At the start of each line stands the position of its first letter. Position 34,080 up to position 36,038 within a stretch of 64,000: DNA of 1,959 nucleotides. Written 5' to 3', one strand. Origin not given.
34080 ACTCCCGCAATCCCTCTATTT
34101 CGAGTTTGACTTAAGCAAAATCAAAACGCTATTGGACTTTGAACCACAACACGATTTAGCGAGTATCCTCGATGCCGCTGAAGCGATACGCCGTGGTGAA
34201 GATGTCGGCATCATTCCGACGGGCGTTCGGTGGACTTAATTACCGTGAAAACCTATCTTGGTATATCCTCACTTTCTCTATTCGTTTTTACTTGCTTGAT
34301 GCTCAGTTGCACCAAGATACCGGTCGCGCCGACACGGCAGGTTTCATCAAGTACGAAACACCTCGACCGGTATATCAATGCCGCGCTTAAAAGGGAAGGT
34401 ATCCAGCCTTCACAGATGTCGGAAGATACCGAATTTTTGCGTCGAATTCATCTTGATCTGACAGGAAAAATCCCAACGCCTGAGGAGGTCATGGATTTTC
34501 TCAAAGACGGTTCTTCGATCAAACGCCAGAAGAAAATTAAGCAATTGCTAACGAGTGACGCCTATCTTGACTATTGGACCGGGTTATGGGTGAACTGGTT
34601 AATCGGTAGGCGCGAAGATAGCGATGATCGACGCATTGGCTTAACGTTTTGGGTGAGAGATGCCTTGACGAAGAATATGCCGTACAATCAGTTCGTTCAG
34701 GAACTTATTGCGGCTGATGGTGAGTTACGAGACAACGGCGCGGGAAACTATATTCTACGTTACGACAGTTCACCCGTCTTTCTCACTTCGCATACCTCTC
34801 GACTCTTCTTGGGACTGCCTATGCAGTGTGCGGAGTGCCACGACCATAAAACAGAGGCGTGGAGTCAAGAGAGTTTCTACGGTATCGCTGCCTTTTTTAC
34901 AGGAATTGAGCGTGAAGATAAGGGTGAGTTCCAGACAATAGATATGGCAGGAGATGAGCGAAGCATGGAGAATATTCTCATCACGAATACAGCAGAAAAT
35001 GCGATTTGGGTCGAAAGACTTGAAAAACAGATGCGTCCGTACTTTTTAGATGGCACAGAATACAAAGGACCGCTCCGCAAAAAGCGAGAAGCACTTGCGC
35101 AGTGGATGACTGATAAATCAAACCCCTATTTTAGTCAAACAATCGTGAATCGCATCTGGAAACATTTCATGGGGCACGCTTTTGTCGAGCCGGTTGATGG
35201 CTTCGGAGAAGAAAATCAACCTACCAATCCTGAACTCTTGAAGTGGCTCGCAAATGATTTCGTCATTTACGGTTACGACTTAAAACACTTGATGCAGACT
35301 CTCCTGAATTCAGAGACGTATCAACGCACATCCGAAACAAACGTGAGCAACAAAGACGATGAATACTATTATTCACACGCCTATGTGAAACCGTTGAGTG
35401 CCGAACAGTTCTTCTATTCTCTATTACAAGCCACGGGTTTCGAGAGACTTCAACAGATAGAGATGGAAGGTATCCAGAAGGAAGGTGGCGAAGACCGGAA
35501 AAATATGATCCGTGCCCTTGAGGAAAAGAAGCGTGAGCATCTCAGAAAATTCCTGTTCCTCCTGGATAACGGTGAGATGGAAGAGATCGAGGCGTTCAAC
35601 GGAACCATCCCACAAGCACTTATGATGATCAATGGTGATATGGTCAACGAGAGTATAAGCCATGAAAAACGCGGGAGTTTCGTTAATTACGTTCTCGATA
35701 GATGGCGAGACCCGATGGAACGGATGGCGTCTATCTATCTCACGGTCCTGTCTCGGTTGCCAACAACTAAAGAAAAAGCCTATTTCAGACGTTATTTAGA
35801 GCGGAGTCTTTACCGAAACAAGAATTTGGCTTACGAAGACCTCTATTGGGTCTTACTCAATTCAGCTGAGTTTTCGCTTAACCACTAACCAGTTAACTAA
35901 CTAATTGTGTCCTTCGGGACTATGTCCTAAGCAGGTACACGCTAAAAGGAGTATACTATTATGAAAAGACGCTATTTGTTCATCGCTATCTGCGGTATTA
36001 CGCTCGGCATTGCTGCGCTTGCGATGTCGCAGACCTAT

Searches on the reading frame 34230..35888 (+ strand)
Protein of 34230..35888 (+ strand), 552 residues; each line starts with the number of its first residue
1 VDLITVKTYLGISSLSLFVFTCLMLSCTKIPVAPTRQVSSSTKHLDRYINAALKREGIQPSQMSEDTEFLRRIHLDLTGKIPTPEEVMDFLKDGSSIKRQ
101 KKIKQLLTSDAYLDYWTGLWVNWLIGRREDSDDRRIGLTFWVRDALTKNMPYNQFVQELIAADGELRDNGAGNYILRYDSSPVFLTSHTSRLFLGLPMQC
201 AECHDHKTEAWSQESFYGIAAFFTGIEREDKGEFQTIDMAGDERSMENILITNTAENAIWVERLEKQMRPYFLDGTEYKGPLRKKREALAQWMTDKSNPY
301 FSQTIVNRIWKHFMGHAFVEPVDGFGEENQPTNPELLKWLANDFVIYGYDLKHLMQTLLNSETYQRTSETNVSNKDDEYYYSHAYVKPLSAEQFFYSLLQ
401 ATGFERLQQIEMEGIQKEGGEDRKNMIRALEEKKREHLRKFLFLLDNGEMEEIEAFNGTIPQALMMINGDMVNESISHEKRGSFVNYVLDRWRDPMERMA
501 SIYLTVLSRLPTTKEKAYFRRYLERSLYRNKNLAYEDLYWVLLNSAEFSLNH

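Call 56: search_protein_families(library=pfam, proteins=[window:34230-35888:+], max_evalue=0.00001)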
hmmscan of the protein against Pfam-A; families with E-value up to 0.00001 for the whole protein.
window:34230-35888:+ (552 aa): 2 families
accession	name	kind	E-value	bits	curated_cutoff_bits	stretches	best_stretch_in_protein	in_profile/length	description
PF07583.16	PSCyt2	-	1.1e-44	153.4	29.8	1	45-227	2-208/209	Protein of unknown function (DUF1549)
PF07587.16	PSD1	-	7.8e-43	147.1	28.5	1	285-522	1-243/244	Protein of unknown function (DUF1553)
